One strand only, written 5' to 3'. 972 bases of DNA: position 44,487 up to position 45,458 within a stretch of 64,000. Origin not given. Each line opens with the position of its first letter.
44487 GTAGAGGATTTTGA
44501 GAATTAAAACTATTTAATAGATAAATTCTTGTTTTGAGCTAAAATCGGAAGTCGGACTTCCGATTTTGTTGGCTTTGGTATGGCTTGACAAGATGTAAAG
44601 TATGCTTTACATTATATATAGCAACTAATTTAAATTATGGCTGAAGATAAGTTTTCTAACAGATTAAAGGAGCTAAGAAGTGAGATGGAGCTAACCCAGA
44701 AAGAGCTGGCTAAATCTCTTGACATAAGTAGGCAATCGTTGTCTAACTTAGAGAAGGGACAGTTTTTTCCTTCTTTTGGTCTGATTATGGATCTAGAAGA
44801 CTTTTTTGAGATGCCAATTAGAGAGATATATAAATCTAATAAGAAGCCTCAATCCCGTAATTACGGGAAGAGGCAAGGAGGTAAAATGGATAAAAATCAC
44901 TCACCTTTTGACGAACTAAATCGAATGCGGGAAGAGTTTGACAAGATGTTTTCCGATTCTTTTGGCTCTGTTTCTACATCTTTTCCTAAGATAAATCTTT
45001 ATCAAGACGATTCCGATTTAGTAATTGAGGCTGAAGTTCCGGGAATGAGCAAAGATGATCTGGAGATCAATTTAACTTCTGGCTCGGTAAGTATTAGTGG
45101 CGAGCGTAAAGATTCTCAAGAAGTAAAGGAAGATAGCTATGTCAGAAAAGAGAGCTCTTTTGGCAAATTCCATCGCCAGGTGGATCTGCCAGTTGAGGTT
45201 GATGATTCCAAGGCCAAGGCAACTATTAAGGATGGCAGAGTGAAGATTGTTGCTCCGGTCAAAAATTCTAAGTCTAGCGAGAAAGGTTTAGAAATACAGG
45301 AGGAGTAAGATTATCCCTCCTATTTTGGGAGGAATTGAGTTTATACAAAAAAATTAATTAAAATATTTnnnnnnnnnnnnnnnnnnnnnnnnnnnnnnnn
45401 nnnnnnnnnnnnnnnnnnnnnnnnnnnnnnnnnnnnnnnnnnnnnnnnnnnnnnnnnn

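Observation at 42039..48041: Compact proteostasis module: membrane-anchored Hsp100 ATPase, XRE-HTH::Hsp20 fusion regulator, and zinc-finger ClpC/ClpE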

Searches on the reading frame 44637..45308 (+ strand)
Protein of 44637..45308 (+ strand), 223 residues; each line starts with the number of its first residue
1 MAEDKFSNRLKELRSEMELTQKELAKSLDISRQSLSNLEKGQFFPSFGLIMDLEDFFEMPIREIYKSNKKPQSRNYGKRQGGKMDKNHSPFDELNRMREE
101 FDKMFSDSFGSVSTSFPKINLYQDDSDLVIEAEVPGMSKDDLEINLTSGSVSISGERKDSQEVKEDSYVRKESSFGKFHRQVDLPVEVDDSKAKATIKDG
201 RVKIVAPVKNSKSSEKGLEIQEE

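Call 6: search_protein_families(library=pfam, proteins=[window:44637-45308:+], max_evalue=0.01)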
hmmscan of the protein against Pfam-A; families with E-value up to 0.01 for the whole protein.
window:44637-45308:+ (223 aa): 12 families
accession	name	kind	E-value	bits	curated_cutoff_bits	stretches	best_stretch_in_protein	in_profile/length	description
PF00011.27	HSP20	-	1.7e-18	67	20.8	1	123-221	4-102/102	Hsp20/alpha crystallin family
PF01381.28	HTH_3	-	6.5e-10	39.3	23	1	10-64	1-55/55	Helix-turn-helix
PF12844.13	HTH_19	-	1e-09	38.6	30.2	1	8-48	2-42/64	Helix-turn-helix domain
PF13560.12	HTH_31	-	8.4e-07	29.7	27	1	6-59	2-56/64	Helix-turn-helix domain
PF04969.22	CS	-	2.5e-05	25.6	21.3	1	119-205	3-75/78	CS domain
PF13443.12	HTH_26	-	4.1e-05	24.2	22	1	9-66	1-59/63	Cro/C1-type HTH DNA-binding domain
PF13413.12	HTH_25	-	0.00077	19.7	24.6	1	9-43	1-35/62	Helix-turn-helix domain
PF13744.12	HTH_37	-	0.00081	19.6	27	1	10-43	23-56/80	Helix-turn-helix domain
PF07022.19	Phage_CI_repr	-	0.0016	19.2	22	1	20-69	14-62/65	Bacteriophage CI repressor helix-turn-helix domain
PF04545.22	Sigma70_r4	-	0.0042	17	24.1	1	13-40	15-42/50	Sigma-70, region 4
PF12802.13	MarR_2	-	0.0065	17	27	0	16-38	18-40/61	MarR family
PF17886.7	ArsA_HSP20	-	0.0087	16.1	22.5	0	119-204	18-61/63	HSP20-like domain found in ArsA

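Call 7: search_protein_families(library=ncbifam, proteins=[window:44637-45308:+], max_evalue=0.01)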
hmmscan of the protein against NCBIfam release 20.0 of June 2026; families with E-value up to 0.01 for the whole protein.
window:44637-45308:+ (223 aa): 19 families
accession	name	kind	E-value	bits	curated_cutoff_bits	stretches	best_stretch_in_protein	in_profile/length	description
NF042420.1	Hsp18_Clos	equivalog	2.7e-20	72.9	195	1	96-216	19-142/147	heat shock protein Hsp18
NF041799.1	Hsp14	equivalog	6.8e-18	64.8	100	1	112-212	14-112/118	archaeal heat shock protein Hsp14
NF041800.1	Hsp20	equivalog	9.7e-12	44.8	140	1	117-221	74-160/162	archaeal heat shock protein Hsp20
NF003162.0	PRK04140.1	equivalog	9.4e-09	34.7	263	1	8-105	129-225/317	transcriptional regulator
TIGR03070.1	couple_hipB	subfamily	1.8e-08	34.2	71.65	1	5-53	2-50/58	type II toxin-antitoxin system Y4mF family antitoxin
TIGR00270.2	TIGR00270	equivalog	2.3e-08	34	110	1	4-71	74-141/159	multiprotein bridging factor aMBF1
NF041951.1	phage_RstR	subfamily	3.8e-08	33.6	80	1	5-72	2-69/108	RstR family transcriptional repressor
NF052239.1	antitox_spr1629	equivalog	1.1e-06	28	335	1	8-69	5-66/377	spr1629 family repressor/antitoxin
NF006015.0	PRK08154.1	subfamily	2.2e-05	23.8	204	1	6-70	31-95/314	anaerobic benzoate catabolism transcriptional regulator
NF007257.0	PRK09706.1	subfamily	9.5e-05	22.2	101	1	1-45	1-45/135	transcriptional repressor DicA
NF010465.0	PRK13890.1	equivalog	0.00011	22.3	96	1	6-66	7-66/121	conjugal transfer protein TrbA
NF041575.1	antitoxPezA_Strep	equivalog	0.00011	22.2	290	1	8-51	4-47/158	type II toxin-antitoxin system antitoxin PezA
NF047948.1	male_kill_WMK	equivalog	0.00039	20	300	1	5-44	162-201/300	WO male-killing family protein Wmk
TIGR03830.1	CxxCG_CxxCG_HTH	subfamily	0.00047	19.9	61.8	1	8-46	68-106/127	type II TA system antitoxin MqsA family protein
NF007271.0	PRK09726.1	equivalog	0.00067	19.6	79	1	6-40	13-47/88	type II toxin-antitoxin system antitoxin HipB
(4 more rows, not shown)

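Call 9: find_homologous_proteins(query=window:44637-45308:+)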
Query window:44637-45308:+ (223 aa): 12 proteins with E <= 0.001 among 199 candidates.
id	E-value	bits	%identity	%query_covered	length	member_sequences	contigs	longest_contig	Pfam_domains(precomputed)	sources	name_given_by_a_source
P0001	7.9e-126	436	100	93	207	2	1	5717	PF12844.14,PF01381.29,PF00011.28,PF04969.23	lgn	-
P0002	2.2e-98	346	74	100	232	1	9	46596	PF12844.14,PF01381.29,PF00011.28,PF04969.23,PF13560.13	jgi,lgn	jgi:HSP20 family protein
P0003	1.9e-95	336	73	100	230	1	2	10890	PF12844.14,PF01381.29,PF00011.28,PF13560.13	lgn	-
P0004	4.4e-86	306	68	100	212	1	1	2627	PF13744.13,PF12844.14,PF01381.29,PF00011.28,PF04969.23,PF13560.13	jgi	jgi:HSP20 family protein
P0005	3.9e-76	273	63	93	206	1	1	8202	PF01381.29,PF00011.28,PF04969.23,PF17886.8,PF13560.13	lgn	-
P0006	4.7e-66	240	52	100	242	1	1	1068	PF12844.14,PF27746.1,PF01381.29,PF00011.28,PF17886.8,PF13560.13,PF13443.13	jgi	jgi:HSP20 family protein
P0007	2.2e-55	206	49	99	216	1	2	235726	PF12844.14,PF01381.29,PF00011.28,PF13560.13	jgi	-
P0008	6.2e-55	204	50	93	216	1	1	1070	PF12844.14,PF01381.29,PF00011.28,PF13560.13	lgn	-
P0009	3.3e-48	182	45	96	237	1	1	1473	PF12844.14,PF01381.29,PF00011.28,PF13560.13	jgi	jgi:HSP20 family protein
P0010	1.2e-35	141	59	48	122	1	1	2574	PF27746.1,PF00011.28,PF17886.8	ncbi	-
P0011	1.3e-16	79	42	41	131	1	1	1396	PF00011.28,PF17886.8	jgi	jgi:HSP20 family protein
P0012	3.1e-16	78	40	58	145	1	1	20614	PF27746.1,PF00011.28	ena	-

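Call 11: find_encoding_contigs(protein=P0002, flank=8000, max_places=4)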
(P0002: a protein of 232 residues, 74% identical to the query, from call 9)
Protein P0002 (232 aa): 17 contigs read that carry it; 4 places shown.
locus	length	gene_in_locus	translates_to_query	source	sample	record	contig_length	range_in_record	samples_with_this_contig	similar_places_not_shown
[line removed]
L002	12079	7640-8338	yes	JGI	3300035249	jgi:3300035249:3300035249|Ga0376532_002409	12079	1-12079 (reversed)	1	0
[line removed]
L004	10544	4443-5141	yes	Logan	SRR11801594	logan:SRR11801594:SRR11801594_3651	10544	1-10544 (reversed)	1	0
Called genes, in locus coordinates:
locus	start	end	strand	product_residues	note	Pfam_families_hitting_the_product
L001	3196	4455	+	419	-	PF10509:GalKase_gal_bdg (weak), PF00288:GHMP_kinases_N (weak), PF08544:GHMP_kinases_C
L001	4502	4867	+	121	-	-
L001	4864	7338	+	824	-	PF13401:AAA_22 (faint), PF00158:Sigma54_activat (faint), PF17871:AAA_lid_9, PF07724:AAA_2, PF00004:AAA (weak), PF07728:AAA_5, PF10431:ClpB_D2-small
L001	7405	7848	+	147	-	-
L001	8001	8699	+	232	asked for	PF12844:HTH_19, PF13560:HTH_31 (weak), PF01381:HTH_3, PF04969:CS (weak), PF00011:HSP20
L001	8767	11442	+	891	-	PF02861:Clp_N, PF00004:AAA, PF17871:AAA_lid_9, PF00158:Sigma54_activat, PF00004:AAA, PF07724:AAA_2, PF07728:AAA_5, PF10431:ClpB_D2-small, +7 more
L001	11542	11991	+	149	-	-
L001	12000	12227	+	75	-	-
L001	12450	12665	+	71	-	PF13560:HTH_31, PF12844:HTH_19, PF13443:HTH_26 (weak), PF01381:HTH_3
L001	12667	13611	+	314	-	-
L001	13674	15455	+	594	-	?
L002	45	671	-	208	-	PF14528:LAGLIDADG_3 (faint)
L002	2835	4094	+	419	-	PF10509:GalKase_gal_bdg (weak), PF00288:GHMP_kinases_N (weak), PF08544:GHMP_kinases_C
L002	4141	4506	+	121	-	-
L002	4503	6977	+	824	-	PF13401:AAA_22 (faint), PF00158:Sigma54_activat (faint), PF17871:AAA_lid_9, PF07724:AAA_2, PF00004:AAA (weak), PF07728:AAA_5, PF10431:ClpB_D2-small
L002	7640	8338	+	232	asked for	PF12844:HTH_19, PF13560:HTH_31 (weak), PF01381:HTH_3, PF04969:CS (weak), PF00011:HSP20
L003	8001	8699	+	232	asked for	PF12844:HTH_19, PF13560:HTH_31 (weak), PF01381:HTH_3, PF04969:CS (weak), PF00011:HSP20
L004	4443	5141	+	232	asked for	PF12844:HTH_19, PF13560:HTH_31 (weak), PF01381:HTH_3, PF04969:CS (weak), PF00011:HSP20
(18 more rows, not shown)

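Call 12: find_encoding_contigs(protein=P0007, flank=8000, max_places=3)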
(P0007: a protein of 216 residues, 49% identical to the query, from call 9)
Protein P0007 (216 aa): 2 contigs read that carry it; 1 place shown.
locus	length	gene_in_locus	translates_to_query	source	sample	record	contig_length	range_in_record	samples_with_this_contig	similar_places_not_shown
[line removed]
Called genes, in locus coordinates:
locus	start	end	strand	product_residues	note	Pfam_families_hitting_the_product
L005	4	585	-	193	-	-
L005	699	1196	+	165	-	-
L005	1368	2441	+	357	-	-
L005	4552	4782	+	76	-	-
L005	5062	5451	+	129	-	-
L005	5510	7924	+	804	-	PF13173:AAA_14 (faint), PF13401:AAA_22 (faint), PF00004:AAA (weak), PF07724:AAA_2, PF07728:AAA_5, PF10431:ClpB_D2-small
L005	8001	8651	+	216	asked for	PF12844:HTH_19, PF13560:HTH_31, PF01381:HTH_3, PF00011:HSP20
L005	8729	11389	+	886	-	PF02861:Clp_N, PF23569:NBD_SMAX1, PF00004:AAA, PF17871:AAA_lid_9, PF00004:AAA, PF07724:AAA_2, PF07728:AAA_5, PF10431:ClpB_D2-small, +6 more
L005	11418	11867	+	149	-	-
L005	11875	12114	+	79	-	-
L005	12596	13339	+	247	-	PF05552:MS_channel_1st_1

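Call 19: find_encoding_contigs(protein=P0003, flank=8000, max_places=2)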
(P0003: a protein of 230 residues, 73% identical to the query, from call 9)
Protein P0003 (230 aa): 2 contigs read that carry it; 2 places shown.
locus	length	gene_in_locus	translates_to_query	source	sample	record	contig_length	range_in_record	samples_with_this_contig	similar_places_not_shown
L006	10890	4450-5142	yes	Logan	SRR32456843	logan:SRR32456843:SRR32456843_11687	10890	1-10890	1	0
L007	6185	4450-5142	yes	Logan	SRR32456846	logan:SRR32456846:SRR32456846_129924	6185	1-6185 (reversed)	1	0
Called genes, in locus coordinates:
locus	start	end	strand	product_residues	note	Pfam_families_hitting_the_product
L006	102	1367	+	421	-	PF10509:GalKase_gal_bdg (weak), PF00288:GHMP_kinases_N (weak), PF08544:GHMP_kinases_C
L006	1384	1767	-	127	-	-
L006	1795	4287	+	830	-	PF13401:AAA_22 (faint), PF13173:AAA_14 (faint), PF00004:AAA (weak), PF07724:AAA_2, PF07728:AAA_5, PF10431:ClpB_D2-small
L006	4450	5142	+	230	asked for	PF12844:HTH_19, PF13560:HTH_31, PF01381:HTH_3, PF00011:HSP20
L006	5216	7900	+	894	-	PF02861:Clp_N, PF00004:AAA, PF17871:AAA_lid_9, PF00158:Sigma54_activat, PF00004:AAA, PF07724:AAA_2, PF07728:AAA_5, PF10431:ClpB_D2-small, +6 more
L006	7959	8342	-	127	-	-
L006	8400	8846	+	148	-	-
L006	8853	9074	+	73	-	-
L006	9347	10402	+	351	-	PF00692:dUTPase, PF22769:DCD, PF00383:dCMP_cyt_deam_1, PF14437:MafB19-deam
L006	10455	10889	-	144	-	?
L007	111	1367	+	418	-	PF10509:GalKase_gal_bdg (weak), PF00288:GHMP_kinases_N (weak), PF08544:GHMP_kinases_C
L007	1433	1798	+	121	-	-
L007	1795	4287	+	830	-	PF13401:AAA_22 (faint), PF13173:AAA_14 (faint), PF00004:AAA (weak), PF07724:AAA_2, PF07728:AAA_5, PF10431:ClpB_D2-small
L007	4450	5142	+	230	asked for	PF12844:HTH_19, PF13560:HTH_31, PF01381:HTH_3, PF00011:HSP20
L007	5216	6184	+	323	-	?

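Call 20: find_encoding_contigs(protein=P0005, flank=8000, max_places=2)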
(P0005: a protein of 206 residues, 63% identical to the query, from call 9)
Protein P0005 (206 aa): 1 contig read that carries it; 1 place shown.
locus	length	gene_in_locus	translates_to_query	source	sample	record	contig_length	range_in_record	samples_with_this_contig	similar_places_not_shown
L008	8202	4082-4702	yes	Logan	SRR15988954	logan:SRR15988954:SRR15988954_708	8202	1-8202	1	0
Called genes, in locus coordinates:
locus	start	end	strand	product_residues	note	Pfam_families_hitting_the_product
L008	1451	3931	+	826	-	PF00158:Sigma54_activat (faint), PF13401:AAA_22 (faint), PF07724:AAA_2, PF00004:AAA (weak), PF07728:AAA_5, PF10431:ClpB_D2-small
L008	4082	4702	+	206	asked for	PF01381:HTH_3, PF13560:HTH_31 (weak), PF04969:CS, PF17886:ArsA_HSP20 (faint), PF00011:HSP20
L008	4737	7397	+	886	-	PF02861:Clp_N, PF02861:Clp_N, PF23569:NBD_SMAX1, PF00004:AAA, PF17871:AAA_lid_9, PF00004:AAA, PF07724:AAA_2, PF07728:AAA_5, +6 more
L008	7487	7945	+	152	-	-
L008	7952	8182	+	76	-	-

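Call 21: find_encoding_contigs(protein=P0009, flank=8000, max_places=2)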
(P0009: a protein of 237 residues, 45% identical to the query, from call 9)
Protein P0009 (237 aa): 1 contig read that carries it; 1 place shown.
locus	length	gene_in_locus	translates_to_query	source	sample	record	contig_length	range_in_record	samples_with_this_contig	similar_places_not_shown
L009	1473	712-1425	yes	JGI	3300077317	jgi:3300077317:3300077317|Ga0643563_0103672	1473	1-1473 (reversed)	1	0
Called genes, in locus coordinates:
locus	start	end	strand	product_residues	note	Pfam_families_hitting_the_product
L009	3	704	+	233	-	?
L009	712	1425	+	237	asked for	PF12844:HTH_19, PF13560:HTH_31 (weak), PF01381:HTH_3, PF00011:HSP20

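Call 22: find_encoding_contigs(protein=P0004, flank=8000, max_places=2)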
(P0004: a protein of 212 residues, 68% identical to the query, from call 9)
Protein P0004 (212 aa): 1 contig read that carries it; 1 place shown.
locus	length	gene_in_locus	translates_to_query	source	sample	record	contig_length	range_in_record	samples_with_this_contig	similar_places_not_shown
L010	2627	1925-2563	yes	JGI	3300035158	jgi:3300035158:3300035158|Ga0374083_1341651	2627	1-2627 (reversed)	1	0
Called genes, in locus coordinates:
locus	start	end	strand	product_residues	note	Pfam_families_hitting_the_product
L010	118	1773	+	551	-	PF00158:Sigma54_activat (faint), PF13401:AAA_22 (faint), PF20720:nSTAND3 (faint), PF17871:AAA_lid_9 (weak), PF07724:AAA_2, PF00004:AAA (weak), PF07728:AAA_5, PF10431:ClpB_D2-small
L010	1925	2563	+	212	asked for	PF13560:HTH_31 (weak), PF13744:HTH_37 (faint), PF01381:HTH_3, PF12844:HTH_19, PF04969:CS (weak), PF00011:HSP20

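Call 29: search_protein_representatives(alignment_id=A1)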
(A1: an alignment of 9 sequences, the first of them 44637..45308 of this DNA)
Query: 9 sequences, 224 profile positions. Proteins with E-value up to 0.001 (for the whole library): 84288; up to 1e-10: 22896; up to 1e-30: 66. The best 150 are listed.
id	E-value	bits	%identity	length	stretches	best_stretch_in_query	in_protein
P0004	6.9e-103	359.3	-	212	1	1-223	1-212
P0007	6.8e-102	356.1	-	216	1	2-223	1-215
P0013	3.2e-79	281.9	-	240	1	1-223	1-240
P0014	5.0e-73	261.6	-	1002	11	6-74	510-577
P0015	2.0e-70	253.1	-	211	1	1-224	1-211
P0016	1.5e-64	233.9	-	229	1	7-222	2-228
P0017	2.0e-61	223.7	-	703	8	4-61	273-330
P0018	1.8e-59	217.3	-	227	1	4-223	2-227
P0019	1.5e-55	204.5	-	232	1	6-222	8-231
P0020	5.6e-55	202.6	-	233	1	8-219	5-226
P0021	4.2e-54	199.8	-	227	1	5-222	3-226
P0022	7.1e-54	199.0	-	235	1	7-221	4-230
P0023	1.2e-53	198.3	-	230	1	6-223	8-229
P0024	2.4e-53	197.3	-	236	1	7-222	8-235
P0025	3.2e-53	196.9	-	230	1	6-219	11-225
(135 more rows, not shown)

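Call 41: search_solved_structures(query=window:44637-45308:+, max_evalue=0.01, show_alignments=2)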
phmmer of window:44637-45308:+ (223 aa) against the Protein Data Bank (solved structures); distinct sequences matched with E-value up to 0.01: 38.
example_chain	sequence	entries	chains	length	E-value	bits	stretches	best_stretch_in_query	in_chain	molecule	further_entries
6ewn_A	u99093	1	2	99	1.3e-14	57.8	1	117-208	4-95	HspA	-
5j7n_A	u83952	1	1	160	2.6e-11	47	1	95-209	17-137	Low molecular weight heat shock protein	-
3w1z_A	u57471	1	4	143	2.7e-10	43.7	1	116-216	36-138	Heat shock protein 16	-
3gt6_A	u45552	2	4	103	4.7e-10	42.9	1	116-207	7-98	Low molecular weight heat shock protein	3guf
3gla_A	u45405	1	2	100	5.6e-10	42.6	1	116-207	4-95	Low molecular weight heat shock protein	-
9k3w_A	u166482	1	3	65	3.2e-09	40.1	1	7-66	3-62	Transcriptional regulator, PbsX family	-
5ds2_A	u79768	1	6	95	1.5e-08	38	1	128-207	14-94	18.1 kDa class I heat shock protein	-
1gme_A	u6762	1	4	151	2.2e-08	37.4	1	124-215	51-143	HEAT SHOCK PROTEIN 16.9B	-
2byu_A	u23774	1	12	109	3.9e-08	36.6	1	129-215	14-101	HEAT SHOCK PROTEIN 16.9B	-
2h50_A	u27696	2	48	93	1.6e-07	34.6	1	129-207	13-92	small heat shock protein Hsp26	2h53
4rzk_A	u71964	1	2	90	3e-07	33.7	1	120-209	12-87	Small heat shock protein hsp20 family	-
2xiu_A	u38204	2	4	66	5.8e-07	32.8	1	8-66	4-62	CYLR2 | CYLR2 SYNONYM CYTOLYSIN REPRESSOR 2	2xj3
1utx_A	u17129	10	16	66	5.9e-07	32.7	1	8-66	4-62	CYLR2 | cytolysin regulator 2 | PUTATIVE TRANSCRIPTION REGULATOR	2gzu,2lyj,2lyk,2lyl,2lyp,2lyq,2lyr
7bzw_1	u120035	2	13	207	1.8e-06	31.2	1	82-219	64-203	Heat shock protein 21, chloroplastic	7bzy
4yl9_A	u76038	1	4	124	1.8e-06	31.2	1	102-213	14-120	Heat shock protein Hsp20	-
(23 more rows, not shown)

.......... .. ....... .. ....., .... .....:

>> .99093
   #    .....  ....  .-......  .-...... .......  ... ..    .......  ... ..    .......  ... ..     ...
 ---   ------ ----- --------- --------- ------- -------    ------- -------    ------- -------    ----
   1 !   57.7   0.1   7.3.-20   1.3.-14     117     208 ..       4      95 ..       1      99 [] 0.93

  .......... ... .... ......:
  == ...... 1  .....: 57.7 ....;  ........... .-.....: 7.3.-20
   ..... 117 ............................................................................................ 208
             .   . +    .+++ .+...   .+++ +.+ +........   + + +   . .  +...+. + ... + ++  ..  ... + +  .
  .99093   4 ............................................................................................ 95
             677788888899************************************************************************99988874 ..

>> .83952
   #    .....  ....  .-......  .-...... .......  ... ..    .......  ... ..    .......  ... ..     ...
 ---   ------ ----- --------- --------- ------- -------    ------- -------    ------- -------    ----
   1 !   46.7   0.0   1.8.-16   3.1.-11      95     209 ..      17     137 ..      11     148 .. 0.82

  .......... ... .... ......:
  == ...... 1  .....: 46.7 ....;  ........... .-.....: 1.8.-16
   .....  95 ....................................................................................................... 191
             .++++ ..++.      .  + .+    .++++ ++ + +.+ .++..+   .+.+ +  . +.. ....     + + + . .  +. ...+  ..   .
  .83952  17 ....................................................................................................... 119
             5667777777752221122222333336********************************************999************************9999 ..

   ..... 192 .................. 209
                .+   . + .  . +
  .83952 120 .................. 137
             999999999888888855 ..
